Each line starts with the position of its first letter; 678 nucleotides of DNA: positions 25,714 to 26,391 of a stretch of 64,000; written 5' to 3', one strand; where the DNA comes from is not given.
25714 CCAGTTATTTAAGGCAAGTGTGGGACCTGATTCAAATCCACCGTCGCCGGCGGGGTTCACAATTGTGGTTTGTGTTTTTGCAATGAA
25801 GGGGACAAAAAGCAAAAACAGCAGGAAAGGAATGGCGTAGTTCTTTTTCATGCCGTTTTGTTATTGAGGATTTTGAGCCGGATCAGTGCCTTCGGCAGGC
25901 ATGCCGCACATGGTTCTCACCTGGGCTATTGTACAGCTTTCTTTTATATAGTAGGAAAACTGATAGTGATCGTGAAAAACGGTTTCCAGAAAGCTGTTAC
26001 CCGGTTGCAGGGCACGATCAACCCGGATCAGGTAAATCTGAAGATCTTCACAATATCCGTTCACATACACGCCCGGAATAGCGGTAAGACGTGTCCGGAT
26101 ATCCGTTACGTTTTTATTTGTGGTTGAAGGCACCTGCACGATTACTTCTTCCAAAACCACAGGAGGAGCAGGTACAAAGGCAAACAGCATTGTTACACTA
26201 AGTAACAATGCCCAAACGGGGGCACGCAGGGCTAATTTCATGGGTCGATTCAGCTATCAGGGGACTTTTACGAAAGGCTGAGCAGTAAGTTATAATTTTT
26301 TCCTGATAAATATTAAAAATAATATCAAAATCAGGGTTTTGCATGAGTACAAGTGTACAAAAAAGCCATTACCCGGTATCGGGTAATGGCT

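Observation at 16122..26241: Tandem duplication of a two-gene module: small secreted protein translationally coupled to a giant T9SS type-A cargo protein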

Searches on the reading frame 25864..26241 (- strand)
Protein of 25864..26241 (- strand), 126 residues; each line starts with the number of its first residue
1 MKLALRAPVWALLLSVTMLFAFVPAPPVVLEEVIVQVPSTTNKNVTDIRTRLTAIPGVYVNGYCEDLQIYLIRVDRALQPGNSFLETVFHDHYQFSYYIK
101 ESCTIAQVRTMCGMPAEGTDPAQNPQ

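Call 9: search_protein_families(library=pfam, proteins=[window:25864-26241:-], max_evalue=0.1)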
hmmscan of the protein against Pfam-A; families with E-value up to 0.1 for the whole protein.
window:25864-26241:- (126 aa): 0 families

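Call 14: search_protein_families(library=ncbifam, proteins=[window:25864-26241:-], max_evalue=0.01)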
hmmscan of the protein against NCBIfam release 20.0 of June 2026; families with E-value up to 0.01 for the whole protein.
window:25864-26241:- (126 aa): 0 families

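Call 15: find_homologous_proteins(query=window:25864-26241:-, max_evalue=0.01)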
Query window:25864-26241:- (126 aa): 5 proteins with E <= 0.01 among 21 candidates.
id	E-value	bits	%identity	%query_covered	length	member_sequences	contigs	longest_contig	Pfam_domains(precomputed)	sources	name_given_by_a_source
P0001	6.3e-79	280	100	100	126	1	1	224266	-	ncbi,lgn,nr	ncbi:MAG: hypothetical protein IM638_13615 [Bacteroidetes bacterium]|nr:hypothetical protein [Bacter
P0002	1.4e-68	246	90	100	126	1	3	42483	-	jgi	jgi:hypothetical protein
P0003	5.5e-65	235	85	100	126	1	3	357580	-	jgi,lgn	jgi:hypothetical protein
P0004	3.8e-60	219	80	100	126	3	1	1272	-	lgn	-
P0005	5.5e-45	170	71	84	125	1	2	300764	-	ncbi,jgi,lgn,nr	ncbi:MAG: hypothetical protein MUC87_07965 [Bacteroidia bacterium]|jgi:hypothetical protein|nr:hypot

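Call 18: find_encoding_contigs(protein=P0005, flank=10000, max_places=3)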
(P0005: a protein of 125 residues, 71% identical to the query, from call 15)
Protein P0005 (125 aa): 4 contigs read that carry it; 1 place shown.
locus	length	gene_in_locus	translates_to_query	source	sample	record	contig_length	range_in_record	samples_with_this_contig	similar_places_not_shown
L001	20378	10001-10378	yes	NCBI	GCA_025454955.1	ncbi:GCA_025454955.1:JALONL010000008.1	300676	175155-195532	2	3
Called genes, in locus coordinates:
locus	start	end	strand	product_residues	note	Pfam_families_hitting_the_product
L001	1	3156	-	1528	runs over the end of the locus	-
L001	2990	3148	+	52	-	-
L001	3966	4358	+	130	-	-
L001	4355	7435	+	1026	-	PF13573:SprB, PF00801:PKD, PF18911:PKD_4, PF00801:PKD (weak), PF18911:PKD_4 (weak), PF13585:CHU_C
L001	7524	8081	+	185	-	-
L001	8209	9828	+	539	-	PF01293:PEPCK_ATP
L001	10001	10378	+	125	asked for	-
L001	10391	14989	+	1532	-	PF23759:GBD_T9SS_assoc (faint), PF18962:Por_Secre_tail (weak)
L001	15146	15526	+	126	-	-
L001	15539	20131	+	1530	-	PF23759:GBD_T9SS_assoc (faint), PF04151:PPC (weak), PF18962:Por_Secre_tail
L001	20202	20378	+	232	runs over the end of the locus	-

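Call 19: find_encoding_contigs(protein=P0003, flank=10000, max_places=3)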
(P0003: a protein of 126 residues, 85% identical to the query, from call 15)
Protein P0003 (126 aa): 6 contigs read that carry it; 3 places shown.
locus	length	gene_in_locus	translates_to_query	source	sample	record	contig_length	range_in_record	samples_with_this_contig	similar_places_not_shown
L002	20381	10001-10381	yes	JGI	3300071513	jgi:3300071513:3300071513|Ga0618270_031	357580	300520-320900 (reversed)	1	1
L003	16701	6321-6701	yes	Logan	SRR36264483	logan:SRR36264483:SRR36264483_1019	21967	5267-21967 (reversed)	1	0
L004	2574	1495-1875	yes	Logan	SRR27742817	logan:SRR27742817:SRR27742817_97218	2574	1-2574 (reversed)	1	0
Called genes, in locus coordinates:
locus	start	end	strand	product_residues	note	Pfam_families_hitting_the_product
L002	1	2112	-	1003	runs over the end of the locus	-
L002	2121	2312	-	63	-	-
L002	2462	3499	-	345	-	PF07859:Abhydrolase_3 (weak)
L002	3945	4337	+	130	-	-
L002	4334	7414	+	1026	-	PF13573:SprB, PF00801:PKD (weak), PF18911:PKD_4, PF13585:CHU_C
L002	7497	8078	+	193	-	-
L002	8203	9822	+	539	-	PF01293:PEPCK_ATP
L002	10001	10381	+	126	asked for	-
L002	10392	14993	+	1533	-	PF23759:GBD_T9SS_assoc (faint), PF18962:Por_Secre_tail (faint)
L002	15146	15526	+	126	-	-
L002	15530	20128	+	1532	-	PF04151:PPC (faint), PF23759:GBD_T9SS_assoc (weak), PF18962:Por_Secre_tail (weak)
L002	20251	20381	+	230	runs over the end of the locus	-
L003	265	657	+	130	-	-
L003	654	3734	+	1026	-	PF13573:SprB, PF00801:PKD (weak), PF18911:PKD_4, PF13585:CHU_C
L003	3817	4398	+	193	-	-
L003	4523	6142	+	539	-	PF01293:PEPCK_ATP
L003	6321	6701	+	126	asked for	-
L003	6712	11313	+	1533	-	PF23759:GBD_T9SS_assoc (faint), PF18962:Por_Secre_tail (faint)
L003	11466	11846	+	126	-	-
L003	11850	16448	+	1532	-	PF04151:PPC (faint), PF23759:GBD_T9SS_assoc (weak), PF18962:Por_Secre_tail (weak)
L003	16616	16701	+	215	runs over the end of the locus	-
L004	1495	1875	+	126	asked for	-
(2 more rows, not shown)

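Call 25: search_protein_representatives(alignment_id=A1)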
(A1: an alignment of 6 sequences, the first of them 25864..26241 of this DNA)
Query: 6 sequences, 126 profile positions. Proteins with E-value up to 0.001 (for the whole library): 102; up to 1e-10: 34; up to 1e-30: 2. The best 102 are listed.
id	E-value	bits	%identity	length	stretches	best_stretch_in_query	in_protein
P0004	7.5e-68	242.4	-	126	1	1-126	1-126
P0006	1.5e-34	134.7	-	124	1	10-124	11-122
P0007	7.2e-25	103.5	-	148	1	2-124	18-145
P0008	7.9e-22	93.7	-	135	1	28-117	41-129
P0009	1.3e-20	89.7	-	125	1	27-118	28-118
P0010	2.5e-19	85.6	-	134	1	23-126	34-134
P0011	3.0e-18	82.1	-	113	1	28-118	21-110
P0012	6.7e-18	80.9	-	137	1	26-117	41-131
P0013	5.3e-17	78.1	-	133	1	27-123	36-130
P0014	3.5e-16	75.4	-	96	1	28-123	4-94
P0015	4.2e-16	75.1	-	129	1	10-113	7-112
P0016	1.0e-15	73.9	-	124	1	11-120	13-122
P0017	1.4e-15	73.5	-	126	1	26-116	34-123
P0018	2.6e-15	72.6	-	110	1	18-107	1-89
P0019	9.8e-15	70.7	-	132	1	25-124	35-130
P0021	1.6e-14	70.0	-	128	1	9-112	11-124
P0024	9.5e-14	67.5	-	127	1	7-104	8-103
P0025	1.7e-13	66.8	-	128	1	8-122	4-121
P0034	7.8e-12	61.3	-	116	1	10-116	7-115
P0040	2.8e-10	56.3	-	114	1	10-112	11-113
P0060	8.0e-07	45.2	-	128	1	18-102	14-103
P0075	8.6e-06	41.8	-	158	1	25-112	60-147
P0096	1.6e-04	37.7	-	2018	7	14-68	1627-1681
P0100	4.3e-04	36.3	-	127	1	9-110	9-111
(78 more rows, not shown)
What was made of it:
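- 25861..26241 (-): small2: a 126-aa member of an undescribed small-protein family. It has an N-terminal hydrophobic export sequence and a ~90-aa ferredoxin-like domain with a conserved Cys pair (C64/C112). About 102 clusters at 50% identity in the exhaustive HMMER search: call 25.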

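Call 29: find_homologous_proteins(query=A2, max_evalue=0.001)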
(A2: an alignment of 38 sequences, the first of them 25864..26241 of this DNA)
Query A2 (38 sequences) (126 aa, profile of the alignment): 13 proteins with E <= 0.001 among 764 candidates.
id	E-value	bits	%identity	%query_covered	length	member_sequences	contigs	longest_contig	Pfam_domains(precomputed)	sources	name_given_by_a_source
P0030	4.5e-36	141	36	71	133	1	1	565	-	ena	-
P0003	8.9e-36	140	85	100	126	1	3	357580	-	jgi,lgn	jgi:hypothetical protein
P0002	2.2e-35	139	90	100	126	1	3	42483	-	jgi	jgi:hypothetical protein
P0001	2.4e-35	139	100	100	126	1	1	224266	-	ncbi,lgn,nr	ncbi:MAG: hypothetical protein IM638_13615 [Bacteroidetes bacterium]|nr:hypothetical protein [Bacter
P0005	8.0e-35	137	71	84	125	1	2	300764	-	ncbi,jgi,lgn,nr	ncbi:MAG: hypothetical protein MUC87_07965 [Bacteroidia bacterium]|jgi:hypothetical protein|nr:hypot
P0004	3.7e-34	135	80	100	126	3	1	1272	-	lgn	-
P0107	1.7e-33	133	39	74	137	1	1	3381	-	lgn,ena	-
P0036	6.6e-31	124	34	81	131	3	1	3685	-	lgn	-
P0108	1.0e-29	121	31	82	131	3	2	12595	-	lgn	-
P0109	3.1e-29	119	33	81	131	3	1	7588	-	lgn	-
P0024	4.1e-28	115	31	94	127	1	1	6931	-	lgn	-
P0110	4.2e-28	115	32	81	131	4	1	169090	-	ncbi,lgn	-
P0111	1.5e-27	114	34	81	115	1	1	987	-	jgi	jgi:ribosomal protein L18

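Call 30: find_encoding_contigs(protein=P0110, flank=10000, max_places=2)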
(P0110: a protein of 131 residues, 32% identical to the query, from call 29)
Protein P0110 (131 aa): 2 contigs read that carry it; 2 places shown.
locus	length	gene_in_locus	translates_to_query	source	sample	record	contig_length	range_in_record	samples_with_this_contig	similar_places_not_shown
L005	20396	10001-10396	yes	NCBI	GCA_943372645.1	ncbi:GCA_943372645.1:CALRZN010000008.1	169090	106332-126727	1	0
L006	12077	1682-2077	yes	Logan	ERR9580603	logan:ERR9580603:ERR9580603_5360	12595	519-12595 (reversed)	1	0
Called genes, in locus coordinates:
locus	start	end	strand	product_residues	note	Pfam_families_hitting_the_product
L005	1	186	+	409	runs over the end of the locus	-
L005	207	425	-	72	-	-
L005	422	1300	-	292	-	-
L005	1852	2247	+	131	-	PF13620:CarboxypepD_reg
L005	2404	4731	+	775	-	PF10602:RPN7 (faint), PF00515:TPR_1 (faint), PF13424:TPR_12, PF17874:TPR_MalT (weak), PF13424:TPR_12, PF07568:HisKA_2, PF13581:HATPase_c_2 (weak), PF02518:HATPase_c, +5 more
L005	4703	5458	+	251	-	PF00072:Response_reg, PF04397:LytTR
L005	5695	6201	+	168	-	PF01582:TIR (weak), PF13676:TIR_2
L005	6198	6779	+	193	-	-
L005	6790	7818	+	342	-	-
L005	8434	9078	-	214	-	PF00730:HhH-GPD, PF00633:HHH (weak)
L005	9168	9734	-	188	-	PF07661:MORN_2 (faint)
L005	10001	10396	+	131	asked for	-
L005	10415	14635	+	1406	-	PF18962:Por_Secre_tail (weak)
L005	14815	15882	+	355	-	PF19081:Ig_7 (faint), PF13585:CHU_C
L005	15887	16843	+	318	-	PF11751:PorP_SprF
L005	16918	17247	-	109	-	-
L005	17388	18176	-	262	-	-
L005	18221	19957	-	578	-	-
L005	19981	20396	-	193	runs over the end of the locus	PF04542:Sigma70_r2, PF08281:Sigma70_r4_2, PF04545:Sigma70_r4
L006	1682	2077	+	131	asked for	-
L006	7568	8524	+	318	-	PF11751:PorP_SprF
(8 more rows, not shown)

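Call 31: find_encoding_contigs(protein=P0108, flank=10000, max_places=2)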
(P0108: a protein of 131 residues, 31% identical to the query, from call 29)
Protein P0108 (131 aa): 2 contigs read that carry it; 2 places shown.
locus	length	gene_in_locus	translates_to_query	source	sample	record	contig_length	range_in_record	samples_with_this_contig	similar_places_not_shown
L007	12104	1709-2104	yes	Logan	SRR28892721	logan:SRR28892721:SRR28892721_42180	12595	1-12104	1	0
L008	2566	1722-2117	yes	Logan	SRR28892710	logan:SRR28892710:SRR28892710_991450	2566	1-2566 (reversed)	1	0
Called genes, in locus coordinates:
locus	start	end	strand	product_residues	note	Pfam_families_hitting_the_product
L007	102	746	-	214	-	PF00730:HhH-GPD, PF00633:HHH (weak)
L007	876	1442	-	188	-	PF07661:MORN_2 (faint)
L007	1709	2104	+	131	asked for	-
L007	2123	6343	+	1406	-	PF18962:Por_Secre_tail (weak)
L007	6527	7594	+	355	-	PF19081:Ig_7 (faint), PF13585:CHU_C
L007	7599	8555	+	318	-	PF11751:PorP_SprF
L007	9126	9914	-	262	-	-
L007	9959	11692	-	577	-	-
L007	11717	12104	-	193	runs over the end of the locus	PF04542:Sigma70_r2, PF08281:Sigma70_r4_2, PF04545:Sigma70_r4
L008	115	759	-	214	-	PF00730:HhH-GPD, PF00633:HHH (weak)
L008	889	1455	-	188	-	PF07661:MORN_2 (faint)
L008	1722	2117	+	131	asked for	-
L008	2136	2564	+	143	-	?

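Call 32: find_encoding_contigs(protein=P0024, flank=10000, max_places=2)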
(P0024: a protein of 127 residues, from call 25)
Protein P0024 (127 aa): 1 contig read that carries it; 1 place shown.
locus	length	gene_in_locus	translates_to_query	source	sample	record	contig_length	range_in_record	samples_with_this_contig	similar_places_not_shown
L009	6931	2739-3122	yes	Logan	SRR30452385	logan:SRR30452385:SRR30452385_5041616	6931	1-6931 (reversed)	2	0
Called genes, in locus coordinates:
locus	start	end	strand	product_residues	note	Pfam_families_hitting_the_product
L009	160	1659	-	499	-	PF11074:DUF2779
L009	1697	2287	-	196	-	PF07661:MORN_2 (faint)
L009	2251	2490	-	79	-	-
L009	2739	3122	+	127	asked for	-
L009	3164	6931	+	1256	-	?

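Call 35: predict_structure(alignment_id=A2)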
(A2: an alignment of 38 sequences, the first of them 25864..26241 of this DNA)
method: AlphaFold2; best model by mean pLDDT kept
length: 126 residues; sequences in the alignment: 38
mean_pLDDT: 88.8   pTM: 0.74
mean pLDDT of the five models: 88.8, 87.3, 85.4, 85.0, 83.7
residues with pLDDT >= 90: 87; 70-90: 24; 50-70: 12; < 50: 3
segments of 3 or more residues with pLDDT < 50: 124-126
pLDDT, mean of each block of 10 residues (from residue 1): 67 82 85 97 96 97 97 96 97 97 94 81 51
secondary structure, 60 per line:
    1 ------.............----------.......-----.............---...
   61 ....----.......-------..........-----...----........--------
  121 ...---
elements in order: H7-19 E30-36 H42-54 E58-64 E69-75 H83-92 E98-100 H105-112
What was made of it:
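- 25861..26241 (-): AF2 mean pLDDT 88.8 with b-a-b-b-a-b-a topology: call 35.
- On HMA / heavy-metal-associated domain (PF00403): AF2 model with pLDDT of about 97 over residues 30-112 (call 35).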

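Call 39: fold_search(model_id=the predicted structure, library=pdb)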
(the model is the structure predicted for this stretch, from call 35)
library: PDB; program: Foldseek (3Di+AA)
matches with E <= 10: 1440; with E <= 0.001: 0
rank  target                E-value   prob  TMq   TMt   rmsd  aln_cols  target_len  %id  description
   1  1osd_A                9.9e-03  1.00  0.46  0.75   2.6        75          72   15  crystal structure of Oxidized MerP from Ralstonia metallidurans CH34 (released 2004-05-18)
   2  1jk9_B                1.4e-02  1.00  0.42  0.23   3.1        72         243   19  Heterodimer between H48F-ySOD1 and yCCS (released 2001-09-05)
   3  2crl_MODEL_1_A        1.9e-02  1.00  0.46  0.57   3.9        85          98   20  The apo form of HMA domain of copper chaperone for superoxide dismutase (released 2005-11-20)
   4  2l3m_MODEL_1_A        2.0e-02  1.00  0.45  0.75   2.5        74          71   16  Solution structure of the putative copper-ion-binding protein from Bacillus anthracis str. Ames (released 2011-01-12)
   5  6a71_A                2.7e-02  1.00  0.50  0.84   1.8        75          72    9  Crystal Structure of Human ATP7B and TM Complex (released 2019-04-03)
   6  2k1r_MODEL_1_A        2.7e-02  1.00  0.50  0.81   1.9        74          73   22  The solution NMR structure of the complex between MNK1 and HAH1 mediated by Cu(I) (released 2009-03-31)
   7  2jsx_MODEL_1_A        3.1e-02  0.91  0.38  0.47  11.8       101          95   15  Solution structure of the E. coli Tat proofreading chaperone protein NapD (released 2007-08-21)
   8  6fub_A                3.3e-02  1.00  0.47  0.70   3.2        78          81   12  Complex of rice blast (Magnaporthe oryzae) effector protein AVR-PikE with the HMA domain of Pikm-1 from rice (Oryza sa (released 2018-06-13)
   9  1kvi_MODEL_1_A        3.7e-02  1.00  0.50  0.75   3.5        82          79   20  Solution Structure of the Reduced Form of the First Heavy Metal Binding Motif of the Menkes Protein (released 2003-11-18)
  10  2ia0_B                3.7e-02  0.90  0.40  0.34  12.4       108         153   12  Transcriptional Regulatory Protein PF0864 From Pyrococcus Furiosus a Member of the ASNC Family (PF0864) (released 2006-10-31)
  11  6fud_A                4.0e-02  1.00  0.45  0.68   2.8        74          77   12  Complex of rice blast (Magnaporthe oryzae) effector protein AVR-PikA with the HMA domain of Pikm-1 from rice (Oryza sa (released 2018-06-13)
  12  4czd_B                4.0e-02  0.92  0.40  0.33  10.9       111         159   11  Sirohaem decarboxylase AhbA/B - an enzyme with structural homology to the Lrp/AsnC transcription factor family that is (released 2014-06-11)
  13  8rnz_B                4.2e-02  1.00  0.51  0.79   2.5        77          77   12  Metal-binding domain 3 of copper-transporting ATPase RAN1 from Arabidopsis thaliana (released 2025-01-29)
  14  2n7y_MODEL_1_A        4.5e-02  0.99  0.44  0.67   3.9        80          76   16  NMR structure of metal-binding domain 1 of ATP7B (released 2016-09-28)
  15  2dbb_B                4.5e-02  0.80  0.35  0.32  12.2       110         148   14  Crystal structure of PH0061 (released 2006-06-15)
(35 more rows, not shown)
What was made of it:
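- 25861..26241 (-): HMA-like fold matches: call 39.
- On HMA / heavy-metal-associated domain (PF00403): Top Foldseek PDB hits are HMA domains (call 39).
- Closest known: HMA. Same: The predicted beta-alpha-beta-beta-alpha-beta fold matches, with best PDB matches at TM 0.75-0.84 normalised to the target (call 39).
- The fold prediction is confident (call 35), and the fold is used elsewhere for protein-protein recognition and chaperoning, for example in HMA domains and NapD (call 39). The best structural matches are HMA domains: MerP 1osd at E=0.0099, and ATP7B and Menkes domains with TM up to 0.84 on the target (call 39).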

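Call 49: find_related_loci(query=A4, collection=metagenome_contigs, flank=6000)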
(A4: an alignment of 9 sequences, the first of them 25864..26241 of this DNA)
Query A4 (126 aa) in metagenome_contigs; peptide patterns used: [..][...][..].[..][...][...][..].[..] (x = any residue, [..] = any of these).
89 stretches matched a pattern; 2 encode a relative of the query (tblastn E <= 1e-3); 2 distinct loci.
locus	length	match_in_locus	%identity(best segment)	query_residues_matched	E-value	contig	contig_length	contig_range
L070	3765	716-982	37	30-119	8e-20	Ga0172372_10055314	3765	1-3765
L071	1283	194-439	34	31-112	1e-14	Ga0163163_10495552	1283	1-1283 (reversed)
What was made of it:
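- Tried and rejected: The metagenome scan with a closer sub-alignment gave only 2 loci (call 49).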

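Call 55: search_solved_structures(query=A2, max_evalue=1)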
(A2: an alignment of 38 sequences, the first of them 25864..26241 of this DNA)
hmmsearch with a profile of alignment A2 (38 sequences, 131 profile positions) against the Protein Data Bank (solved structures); distinct sequences matched with E-value up to 1: 1.
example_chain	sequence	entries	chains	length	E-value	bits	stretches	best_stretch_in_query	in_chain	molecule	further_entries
7p1h_A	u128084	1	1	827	0.98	12.2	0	27-67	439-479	Maltose/maltodextrin-binding periplasmic protein,RTX-toxin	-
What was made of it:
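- On HMA / heavy-metal-associated domain (PF00403): No PDB sequence hit (call 55).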

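Call 59: search_protein_families(library=pfam, alignment_id=A2, max_evalue=5)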
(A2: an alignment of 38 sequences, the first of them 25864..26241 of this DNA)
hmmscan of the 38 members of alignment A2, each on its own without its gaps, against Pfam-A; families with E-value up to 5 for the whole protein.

A. member 1, window:25864-26241:- (126 aa): 0 families

B. families by the number of members that match (of 38 scanned): 23 families
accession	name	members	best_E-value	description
PF00240.29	ubiquitin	1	0.0037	Ubiquitin family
PF09150.15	Carot_N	1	0.036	Orange carotenoid protein, N-terminal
PF16827.10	zf-HC3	1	0.037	zinc-finger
PF22721.1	TBP-TOTE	1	0.045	TATA-binding-like protein domain of the TOTE conflict systems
PF14289.11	DUF4369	1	0.047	Domain of unknown function (DUF4369)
PF06208.17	BDV_G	1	0.049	Borna disease virus G protein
PF04521.18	Viral_P18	1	0.053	ssRNA positive strand viral 18kD cysteine rich protein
PF17816.7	PDZ_4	1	0.055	PDZ domain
PF13485.12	Peptidase_MA_2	1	0.057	Peptidase MA superfamily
PF01299.22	Lamp2-like_luminal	1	0.082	Lysosome-associated membrane glycoprotein 2-like, luminal domains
PF04310.18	MukB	1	0.087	MukB N-terminal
PF15862.10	Coilin_N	1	0.088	Coilin N-terminus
PF17106.10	NACHT_sigma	1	0.1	Sigma domain on NACHT-NTPases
PF05715.19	zf-piccolo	1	0.11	Piccolo Zn-finger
PF15656.11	Tox-HDC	1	0.11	Toxin with a H, D/N and C signature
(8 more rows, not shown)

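Call 67: find_encoding_contigs(protein=P0107, flank=6000, max_places=2)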
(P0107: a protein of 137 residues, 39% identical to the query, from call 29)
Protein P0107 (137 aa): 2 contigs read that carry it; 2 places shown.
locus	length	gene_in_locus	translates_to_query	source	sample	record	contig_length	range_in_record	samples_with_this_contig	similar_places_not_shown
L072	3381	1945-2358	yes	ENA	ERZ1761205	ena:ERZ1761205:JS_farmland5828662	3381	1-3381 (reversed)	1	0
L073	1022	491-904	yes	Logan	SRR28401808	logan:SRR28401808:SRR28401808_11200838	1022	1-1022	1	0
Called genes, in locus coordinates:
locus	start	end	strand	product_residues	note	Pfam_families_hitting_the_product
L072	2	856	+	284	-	?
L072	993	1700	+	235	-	PF03548:LolA (weak), PF17131:TP_0789-like (weak)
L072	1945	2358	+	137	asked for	-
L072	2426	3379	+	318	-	?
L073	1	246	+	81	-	?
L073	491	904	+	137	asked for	-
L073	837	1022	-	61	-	?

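Call 68: find_encoding_contigs(protein=P0021, flank=6000, max_places=2)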
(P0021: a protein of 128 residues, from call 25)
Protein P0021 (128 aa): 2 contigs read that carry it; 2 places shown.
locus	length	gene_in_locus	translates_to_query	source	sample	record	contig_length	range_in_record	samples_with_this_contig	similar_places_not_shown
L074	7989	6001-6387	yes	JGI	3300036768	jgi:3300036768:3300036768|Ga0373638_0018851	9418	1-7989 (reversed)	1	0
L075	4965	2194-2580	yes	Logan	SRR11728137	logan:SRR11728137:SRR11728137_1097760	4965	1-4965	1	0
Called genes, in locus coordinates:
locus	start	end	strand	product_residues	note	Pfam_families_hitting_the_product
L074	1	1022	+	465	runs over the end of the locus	PF02784:Orn_Arg_deC_N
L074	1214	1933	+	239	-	PF22252:PNGase_F-II_N (faint)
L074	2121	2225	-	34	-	-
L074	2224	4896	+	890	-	PF13491:FtsK_4TM, PF17854:FtsK_alpha, PF01580:FtsK_SpoIIIE, PF09397:FtsK_gamma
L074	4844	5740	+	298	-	PF17131:TP_0789-like (weak)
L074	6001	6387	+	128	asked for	-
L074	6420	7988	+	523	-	?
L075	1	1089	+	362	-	?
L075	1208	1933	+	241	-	PF17131:TP_0789-like (weak)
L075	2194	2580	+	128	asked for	-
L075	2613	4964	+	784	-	?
